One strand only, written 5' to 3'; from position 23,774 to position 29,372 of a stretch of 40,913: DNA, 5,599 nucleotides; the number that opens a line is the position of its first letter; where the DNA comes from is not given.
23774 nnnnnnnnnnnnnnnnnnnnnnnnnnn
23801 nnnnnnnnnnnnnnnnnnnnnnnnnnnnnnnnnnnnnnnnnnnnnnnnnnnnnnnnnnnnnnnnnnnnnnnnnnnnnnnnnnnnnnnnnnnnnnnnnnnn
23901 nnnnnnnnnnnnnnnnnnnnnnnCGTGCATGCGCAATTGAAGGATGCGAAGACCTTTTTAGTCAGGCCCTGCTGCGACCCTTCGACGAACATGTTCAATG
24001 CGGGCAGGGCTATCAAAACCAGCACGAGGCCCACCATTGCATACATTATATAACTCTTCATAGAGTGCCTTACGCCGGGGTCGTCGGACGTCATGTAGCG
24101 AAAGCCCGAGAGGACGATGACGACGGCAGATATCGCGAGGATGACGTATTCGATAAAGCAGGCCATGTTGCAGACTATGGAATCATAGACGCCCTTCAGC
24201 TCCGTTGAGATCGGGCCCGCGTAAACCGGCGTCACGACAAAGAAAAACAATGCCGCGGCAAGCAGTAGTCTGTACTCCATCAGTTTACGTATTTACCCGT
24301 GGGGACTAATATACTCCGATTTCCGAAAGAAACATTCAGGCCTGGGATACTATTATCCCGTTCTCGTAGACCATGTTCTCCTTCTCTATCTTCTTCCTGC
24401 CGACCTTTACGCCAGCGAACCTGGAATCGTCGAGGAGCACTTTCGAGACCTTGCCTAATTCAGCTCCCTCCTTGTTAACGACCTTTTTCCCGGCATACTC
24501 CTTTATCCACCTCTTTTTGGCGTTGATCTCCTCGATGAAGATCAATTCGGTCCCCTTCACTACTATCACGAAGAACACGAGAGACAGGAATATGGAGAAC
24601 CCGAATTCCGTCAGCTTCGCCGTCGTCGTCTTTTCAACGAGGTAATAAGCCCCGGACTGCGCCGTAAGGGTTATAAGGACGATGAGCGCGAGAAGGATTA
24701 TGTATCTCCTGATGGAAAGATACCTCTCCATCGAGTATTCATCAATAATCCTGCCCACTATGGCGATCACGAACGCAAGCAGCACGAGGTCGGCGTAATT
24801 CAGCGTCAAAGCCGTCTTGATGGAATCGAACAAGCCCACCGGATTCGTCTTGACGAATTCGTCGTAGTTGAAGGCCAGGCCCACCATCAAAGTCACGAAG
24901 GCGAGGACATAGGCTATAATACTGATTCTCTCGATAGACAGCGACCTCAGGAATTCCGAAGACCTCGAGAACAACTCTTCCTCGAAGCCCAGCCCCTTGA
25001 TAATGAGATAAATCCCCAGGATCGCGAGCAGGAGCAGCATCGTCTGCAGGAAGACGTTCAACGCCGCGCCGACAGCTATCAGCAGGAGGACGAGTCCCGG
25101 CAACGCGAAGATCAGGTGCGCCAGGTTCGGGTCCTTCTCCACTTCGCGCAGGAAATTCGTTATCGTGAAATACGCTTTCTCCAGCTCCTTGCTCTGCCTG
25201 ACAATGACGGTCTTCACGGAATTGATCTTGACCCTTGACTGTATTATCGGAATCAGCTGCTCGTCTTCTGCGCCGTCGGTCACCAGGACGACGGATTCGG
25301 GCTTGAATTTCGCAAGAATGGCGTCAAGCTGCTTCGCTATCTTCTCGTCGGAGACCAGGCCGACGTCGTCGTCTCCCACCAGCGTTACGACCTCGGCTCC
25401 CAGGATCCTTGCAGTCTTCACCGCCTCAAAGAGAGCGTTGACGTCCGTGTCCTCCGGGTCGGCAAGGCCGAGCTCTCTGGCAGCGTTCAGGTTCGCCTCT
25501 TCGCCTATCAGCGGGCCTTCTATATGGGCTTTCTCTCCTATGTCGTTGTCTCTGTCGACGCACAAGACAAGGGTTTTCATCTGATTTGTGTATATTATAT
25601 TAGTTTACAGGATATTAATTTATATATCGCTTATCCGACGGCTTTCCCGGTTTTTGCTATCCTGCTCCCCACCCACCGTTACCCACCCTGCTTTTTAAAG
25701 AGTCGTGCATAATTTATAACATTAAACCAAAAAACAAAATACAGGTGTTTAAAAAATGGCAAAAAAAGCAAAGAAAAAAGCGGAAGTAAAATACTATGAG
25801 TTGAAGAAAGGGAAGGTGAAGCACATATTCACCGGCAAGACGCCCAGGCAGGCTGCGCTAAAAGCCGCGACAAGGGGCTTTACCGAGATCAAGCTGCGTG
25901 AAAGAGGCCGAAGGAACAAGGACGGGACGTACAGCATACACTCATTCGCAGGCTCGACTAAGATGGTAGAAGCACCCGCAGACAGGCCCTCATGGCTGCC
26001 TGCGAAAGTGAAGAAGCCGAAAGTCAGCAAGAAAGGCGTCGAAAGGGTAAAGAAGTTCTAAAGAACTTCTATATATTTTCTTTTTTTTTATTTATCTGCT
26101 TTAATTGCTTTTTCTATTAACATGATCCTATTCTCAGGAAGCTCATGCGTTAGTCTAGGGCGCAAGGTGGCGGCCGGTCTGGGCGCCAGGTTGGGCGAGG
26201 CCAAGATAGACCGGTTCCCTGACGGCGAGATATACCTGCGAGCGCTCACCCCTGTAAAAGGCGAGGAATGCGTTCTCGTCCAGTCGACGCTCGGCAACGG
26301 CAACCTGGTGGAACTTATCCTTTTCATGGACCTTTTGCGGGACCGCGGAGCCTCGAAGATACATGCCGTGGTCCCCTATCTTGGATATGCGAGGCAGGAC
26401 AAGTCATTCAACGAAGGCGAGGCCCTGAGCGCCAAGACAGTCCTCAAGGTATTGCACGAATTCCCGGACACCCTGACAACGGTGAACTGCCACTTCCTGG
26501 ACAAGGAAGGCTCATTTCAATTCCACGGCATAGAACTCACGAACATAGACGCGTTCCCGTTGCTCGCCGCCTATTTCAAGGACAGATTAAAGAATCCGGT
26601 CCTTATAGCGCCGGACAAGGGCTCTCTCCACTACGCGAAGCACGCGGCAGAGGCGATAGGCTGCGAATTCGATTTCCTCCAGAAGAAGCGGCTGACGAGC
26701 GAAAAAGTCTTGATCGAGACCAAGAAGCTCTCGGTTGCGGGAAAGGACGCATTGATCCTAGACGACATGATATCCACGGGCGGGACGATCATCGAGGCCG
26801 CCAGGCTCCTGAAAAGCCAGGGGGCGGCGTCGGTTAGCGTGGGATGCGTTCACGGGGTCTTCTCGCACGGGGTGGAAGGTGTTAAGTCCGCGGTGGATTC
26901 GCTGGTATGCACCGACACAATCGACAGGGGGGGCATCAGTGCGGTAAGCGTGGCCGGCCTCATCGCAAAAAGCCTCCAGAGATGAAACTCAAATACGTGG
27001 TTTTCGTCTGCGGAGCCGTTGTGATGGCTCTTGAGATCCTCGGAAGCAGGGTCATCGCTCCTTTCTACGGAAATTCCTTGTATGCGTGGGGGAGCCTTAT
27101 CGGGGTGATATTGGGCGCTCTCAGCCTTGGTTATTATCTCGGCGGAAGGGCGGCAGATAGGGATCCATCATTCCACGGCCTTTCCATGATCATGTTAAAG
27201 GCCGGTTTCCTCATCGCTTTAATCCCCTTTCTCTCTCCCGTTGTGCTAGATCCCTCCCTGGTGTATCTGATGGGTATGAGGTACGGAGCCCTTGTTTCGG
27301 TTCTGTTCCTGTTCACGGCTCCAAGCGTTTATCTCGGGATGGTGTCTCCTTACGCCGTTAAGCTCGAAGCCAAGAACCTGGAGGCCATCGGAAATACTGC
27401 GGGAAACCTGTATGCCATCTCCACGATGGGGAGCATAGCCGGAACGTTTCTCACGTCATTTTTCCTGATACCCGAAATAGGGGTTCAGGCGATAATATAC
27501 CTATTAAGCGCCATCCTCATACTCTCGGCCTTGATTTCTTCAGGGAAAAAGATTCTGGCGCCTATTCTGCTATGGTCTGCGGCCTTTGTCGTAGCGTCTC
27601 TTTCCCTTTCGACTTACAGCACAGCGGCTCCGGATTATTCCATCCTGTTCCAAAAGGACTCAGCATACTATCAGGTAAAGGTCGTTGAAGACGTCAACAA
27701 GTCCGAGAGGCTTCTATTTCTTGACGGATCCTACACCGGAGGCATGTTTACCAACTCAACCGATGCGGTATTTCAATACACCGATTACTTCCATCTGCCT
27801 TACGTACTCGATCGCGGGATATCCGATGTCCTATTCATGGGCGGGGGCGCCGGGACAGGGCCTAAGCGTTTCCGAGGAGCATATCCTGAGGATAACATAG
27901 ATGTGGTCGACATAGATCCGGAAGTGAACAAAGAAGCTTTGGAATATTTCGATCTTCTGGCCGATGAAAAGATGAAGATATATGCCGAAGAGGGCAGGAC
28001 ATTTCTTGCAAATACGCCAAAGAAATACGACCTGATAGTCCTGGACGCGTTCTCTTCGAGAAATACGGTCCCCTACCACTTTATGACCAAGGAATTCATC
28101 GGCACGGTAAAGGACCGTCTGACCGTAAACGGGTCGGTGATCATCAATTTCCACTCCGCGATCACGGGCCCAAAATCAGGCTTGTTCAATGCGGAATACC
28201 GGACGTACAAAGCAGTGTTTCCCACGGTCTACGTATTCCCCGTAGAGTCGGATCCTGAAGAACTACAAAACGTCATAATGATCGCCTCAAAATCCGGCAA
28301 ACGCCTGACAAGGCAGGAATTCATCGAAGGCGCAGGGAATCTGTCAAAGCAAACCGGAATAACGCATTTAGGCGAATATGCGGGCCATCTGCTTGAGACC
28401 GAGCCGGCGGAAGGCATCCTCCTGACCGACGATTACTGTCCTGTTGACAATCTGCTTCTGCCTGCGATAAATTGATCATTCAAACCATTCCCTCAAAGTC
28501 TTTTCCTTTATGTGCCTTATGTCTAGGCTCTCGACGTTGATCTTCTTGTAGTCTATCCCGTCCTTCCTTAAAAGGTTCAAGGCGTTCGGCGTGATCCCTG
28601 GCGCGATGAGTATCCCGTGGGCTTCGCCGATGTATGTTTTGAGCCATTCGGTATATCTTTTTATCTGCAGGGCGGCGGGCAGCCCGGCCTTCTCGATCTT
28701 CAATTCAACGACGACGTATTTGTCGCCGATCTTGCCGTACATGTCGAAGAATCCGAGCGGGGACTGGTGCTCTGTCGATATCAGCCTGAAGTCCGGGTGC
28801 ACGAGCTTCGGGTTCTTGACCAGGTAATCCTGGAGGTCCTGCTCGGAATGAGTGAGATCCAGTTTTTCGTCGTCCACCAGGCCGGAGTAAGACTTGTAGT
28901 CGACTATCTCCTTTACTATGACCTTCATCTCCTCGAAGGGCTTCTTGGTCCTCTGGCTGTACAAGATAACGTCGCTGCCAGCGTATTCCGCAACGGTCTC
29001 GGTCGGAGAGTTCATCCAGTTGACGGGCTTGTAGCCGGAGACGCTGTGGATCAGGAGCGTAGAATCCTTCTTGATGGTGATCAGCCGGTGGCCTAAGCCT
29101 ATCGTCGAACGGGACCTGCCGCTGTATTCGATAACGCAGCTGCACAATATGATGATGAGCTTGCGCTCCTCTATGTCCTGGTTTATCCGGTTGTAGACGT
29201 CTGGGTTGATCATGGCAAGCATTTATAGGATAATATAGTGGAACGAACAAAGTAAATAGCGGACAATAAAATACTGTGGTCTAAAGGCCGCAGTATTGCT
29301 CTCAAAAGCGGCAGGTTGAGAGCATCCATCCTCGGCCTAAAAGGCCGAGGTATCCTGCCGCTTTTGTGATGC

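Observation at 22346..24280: Two tandem VirB2-like pilin hairpins are fused to a Cys-rich domain and a snapalysin-type metzincin motif, an apparently undescribed architecture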

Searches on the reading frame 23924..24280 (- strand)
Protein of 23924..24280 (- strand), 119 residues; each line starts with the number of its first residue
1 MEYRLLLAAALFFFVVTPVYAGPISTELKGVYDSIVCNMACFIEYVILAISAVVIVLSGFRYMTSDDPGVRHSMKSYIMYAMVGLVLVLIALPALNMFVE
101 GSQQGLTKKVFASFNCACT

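Call 7: search_protein_families(library=pfam, proteins=[window:23924-24280:-], max_evalue=1)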
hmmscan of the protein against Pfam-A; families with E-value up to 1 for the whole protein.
seq(119 aa): 6 families
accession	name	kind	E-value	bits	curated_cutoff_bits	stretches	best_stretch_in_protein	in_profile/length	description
PF04956.18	TrbC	-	7.4e-08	32.9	27.9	1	4-91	13-91/98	TrbC/VIRB2 pilin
PF18895.5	T4SS_pilin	-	2.9e-06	27.7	26.6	1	43-92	16-65/71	Type IV secretion system pilin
PF03358.20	FMN_red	-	0.0083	16.2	24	1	7-59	68-121/152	NADPH-dependent FMN reductase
PF06271.18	RDD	-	0.011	16.5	24.1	1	39-111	9-78/137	RDD family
PF19857.4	DUF6332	-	0.031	15.3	25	1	6-68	23-81/85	Family of unknown function (DUF6332)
PF24357.1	TMD0_ABC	-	0.042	14.4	27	1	40-104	22-87/159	ABC transporter TMD0 domain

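Call 38: find_homologous_proteins(query=A2, max_evalue=0.001)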
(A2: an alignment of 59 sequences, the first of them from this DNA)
Query A2 (59 sequences) (98 aa, profile of the alignment): 10 proteins with E <= 0.001 among 1706 candidates.
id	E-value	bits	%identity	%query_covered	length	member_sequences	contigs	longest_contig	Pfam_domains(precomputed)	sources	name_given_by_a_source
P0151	1.7e-10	58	33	60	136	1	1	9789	PF18895.6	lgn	-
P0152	4.4e-10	57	37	51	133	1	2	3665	PF18895.6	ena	-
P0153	4.5e-9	54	29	52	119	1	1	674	PF18895.6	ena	-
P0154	3.5e-8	51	-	-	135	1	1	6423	PF18895.6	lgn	-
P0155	7.8e-8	50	43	40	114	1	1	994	PF18895.6,PF04956.19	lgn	-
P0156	3.8e-7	47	23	84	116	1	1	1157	PF18895.6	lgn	-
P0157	1.0e-6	46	35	45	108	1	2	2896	PF18895.6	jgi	jgi:hypothetical protein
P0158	1.5e-6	46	38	30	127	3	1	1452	PF18895.6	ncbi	-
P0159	8.5e-5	40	25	26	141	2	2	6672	PF18895.6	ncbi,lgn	-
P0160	2.5e-4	38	-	-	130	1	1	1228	PF18895.6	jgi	jgi:hypothetical protein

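Call 64: predict_structure(alignment_id=A2)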
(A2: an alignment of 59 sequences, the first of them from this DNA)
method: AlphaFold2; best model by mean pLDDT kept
length: 98 residues; sequences in the alignment: 59
mean_pLDDT: 83.2   pTM: 0.62
mean pLDDT of the five models: 83.2, 82.9, 82.0, 81.8, 78.6
residues with pLDDT >= 90: 49; 70-90: 29; 50-70: 15; < 50: 5
segments of 3 or more residues with pLDDT < 50: 85-88
pLDDT, mean of each block of 10 residues (from residue 1): 77 89 93 96 95 95 91 77 51 65
secondary structure, 60 per line:
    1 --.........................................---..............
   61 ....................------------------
elements in order: H3-43 H47-80

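Call 68: fold_search(model_id=the predicted structure, library=pdb)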
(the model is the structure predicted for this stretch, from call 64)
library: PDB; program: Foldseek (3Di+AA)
matches with E <= 10: 167; with E <= 0.001: 0
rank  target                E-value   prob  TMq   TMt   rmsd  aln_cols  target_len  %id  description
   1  5n5e_A                2.2e+00  0.25  0.34  0.34  10.6        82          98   15  Crystal structure of encapsulated ferritin domain from Pyrococcus furiosus PFC_05175 (released 2018-01-24)
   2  3k6c_B                2.3e+00  0.66  0.46  0.50   8.7        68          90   10  Crystal structure of protein ne0167 from nitrosomonas europaea (released 2009-10-27)
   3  7d3u_F                2.5e+00  0.75  0.40  0.46   3.7        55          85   22  Structure of Mrp complex from Dietzia sp. DQ12-45-1b (released 2020-12-09)
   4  9div_C                2.5e+00  0.15  0.37  0.28   8.0       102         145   13  The crystal structure of de novo designed ChuA binding protein C8 (released 2025-05-21)
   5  3k6c_G                2.6e+00  0.66  0.51  0.54   8.4        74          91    9  Crystal structure of protein ne0167 from nitrosomonas europaea (released 2009-10-27)
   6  4mtx_A                2.8e+00  0.80  0.62  0.64   1.6        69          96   10  Structure of the ERS1 dimerization and histidine phosphotransfer domain from Arabidopsis thaliana (released 2014-10-01)
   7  7s5k_E                2.8e+00  0.63  0.48  0.69   5.8        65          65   15  M. xanthus ferritin-like protein EncB (released 2022-02-02)
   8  3k6c_D                2.8e+00  0.63  0.51  0.54   8.5        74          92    9  Crystal structure of protein ne0167 from nitrosomonas europaea (released 2009-10-27)
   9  8a52_A                2.8e+00  0.30  0.48  0.16   4.7        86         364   16  Crystal structure of a chimeric LOV-Histidine kinase SB2F1 (asymmetrical variant, trigonal form with long c-axis) (released 2023-12-27)
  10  7s5k_B                3.0e+00  0.66  0.47  0.68   4.0        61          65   16  M. xanthus ferritin-like protein EncB (released 2022-02-02)
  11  5n5e_D                3.0e+00  0.23  0.35  0.35   7.0        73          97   16  Crystal structure of encapsulated ferritin domain from Pyrococcus furiosus PFC_05175 (released 2018-01-24)
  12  4mt8_B                3.2e+00  0.66  0.54  0.55   2.4        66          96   11  Structure of the ERS1 dimerization and histidine phosphotransfer domain from Arabidopsis thaliana (released 2014-10-01)
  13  7n0e_B                3.2e+00  0.51  0.49  0.26   6.0        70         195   14  Co-complex of the histidine kinase region of RetS and the dimerization and histidine phosphotransfer domain of GacS (released 2022-03-09)
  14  3k6c_A                3.2e+00  0.28  0.39  0.41   9.4        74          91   12  Crystal structure of protein ne0167 from nitrosomonas europaea (released 2009-10-27)
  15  7s5c_F                3.4e+00  0.77  0.50  0.78   1.8        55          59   16  M. xanthus ferritin-like protein EncB (released 2022-02-02)
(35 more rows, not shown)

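Call 69: search_solved_structures(query=A2, max_evalue=10, show_alignments=3)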
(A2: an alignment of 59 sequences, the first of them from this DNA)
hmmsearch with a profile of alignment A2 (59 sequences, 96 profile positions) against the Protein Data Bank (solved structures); distinct sequences matched with E-value up to 10: 0.

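Call 95: find_encoding_contigs(protein=P0151, flank=10000, max_places=2)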
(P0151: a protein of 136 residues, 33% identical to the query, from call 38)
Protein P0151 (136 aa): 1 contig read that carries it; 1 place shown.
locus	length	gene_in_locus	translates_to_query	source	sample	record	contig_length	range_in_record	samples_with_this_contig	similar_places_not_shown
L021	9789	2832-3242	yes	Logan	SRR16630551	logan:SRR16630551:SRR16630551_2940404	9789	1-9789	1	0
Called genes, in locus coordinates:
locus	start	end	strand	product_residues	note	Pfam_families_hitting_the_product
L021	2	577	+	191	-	?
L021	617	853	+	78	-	-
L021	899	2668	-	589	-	PF13520:AA_permease_2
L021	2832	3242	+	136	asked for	PF18895:T4SS_pilin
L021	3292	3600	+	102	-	PF04956:TrbC (weak), PF18895:T4SS_pilin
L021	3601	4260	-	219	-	-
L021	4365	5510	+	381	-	PF12666:PrgI, PF13620:CarboxypepD_reg (weak)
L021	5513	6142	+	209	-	PF26593:TraC-like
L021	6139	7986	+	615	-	PF12846:AAA_10, PF19044:P-loop_TraG, PF01935:DUF87 (weak)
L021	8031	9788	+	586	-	?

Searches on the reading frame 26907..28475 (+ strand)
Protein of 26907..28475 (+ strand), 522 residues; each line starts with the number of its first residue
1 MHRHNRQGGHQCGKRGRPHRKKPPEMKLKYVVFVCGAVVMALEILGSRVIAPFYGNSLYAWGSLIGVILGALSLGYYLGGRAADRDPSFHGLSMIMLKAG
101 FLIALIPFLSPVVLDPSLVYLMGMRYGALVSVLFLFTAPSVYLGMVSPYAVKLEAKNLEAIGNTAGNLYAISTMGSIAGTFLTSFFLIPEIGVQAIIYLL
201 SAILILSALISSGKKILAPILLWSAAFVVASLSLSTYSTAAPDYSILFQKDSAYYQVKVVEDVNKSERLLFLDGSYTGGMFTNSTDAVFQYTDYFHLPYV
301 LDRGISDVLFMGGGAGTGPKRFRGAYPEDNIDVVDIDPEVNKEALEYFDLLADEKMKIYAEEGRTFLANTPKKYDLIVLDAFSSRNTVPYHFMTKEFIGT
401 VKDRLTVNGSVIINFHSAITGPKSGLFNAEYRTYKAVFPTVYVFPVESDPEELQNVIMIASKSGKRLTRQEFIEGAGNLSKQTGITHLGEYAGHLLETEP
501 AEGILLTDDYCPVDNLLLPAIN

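Call 15: search_protein_families(library=pfam, proteins=[window:26907-28475:+], max_evalue=0.001)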
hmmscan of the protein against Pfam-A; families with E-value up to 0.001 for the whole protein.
window:26907-28475:+ (522 aa): 2 families
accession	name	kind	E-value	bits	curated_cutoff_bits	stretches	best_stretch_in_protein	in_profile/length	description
PF01564.23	Spermine_synth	-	9.9e-10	38.7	22.9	1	295-464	9-178/186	Spermine/spermidine synthase domain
PF00891.24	Methyltransf_2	-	0.00078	19.3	22.3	0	304-382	62-136/210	O-methyltransferase domain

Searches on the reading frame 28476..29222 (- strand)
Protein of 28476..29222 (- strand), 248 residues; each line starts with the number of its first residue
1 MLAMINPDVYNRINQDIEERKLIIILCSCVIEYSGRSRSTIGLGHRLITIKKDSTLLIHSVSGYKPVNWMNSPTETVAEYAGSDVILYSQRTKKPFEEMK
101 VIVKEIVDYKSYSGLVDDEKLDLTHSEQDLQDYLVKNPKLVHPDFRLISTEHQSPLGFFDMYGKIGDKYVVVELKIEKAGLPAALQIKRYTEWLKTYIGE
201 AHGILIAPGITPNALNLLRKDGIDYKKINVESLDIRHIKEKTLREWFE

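Call 15: search_protein_families(library=pfam, proteins=[window:28476-29222:-], max_evalue=0.001)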
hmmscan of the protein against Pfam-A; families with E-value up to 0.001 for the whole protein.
window:28476-29222:- (248 aa): 2 families
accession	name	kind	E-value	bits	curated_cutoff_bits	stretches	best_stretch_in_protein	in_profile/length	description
PF01939.22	NucS_C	-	1.6e-20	73.8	24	1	126-242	1-120/124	Endonuclease NucS C-terminal domain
PF21003.3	NucS_N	-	2.4e-19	69.6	23.9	1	20-113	2-94/100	Endonuclease NucS N-terminal PH-like domain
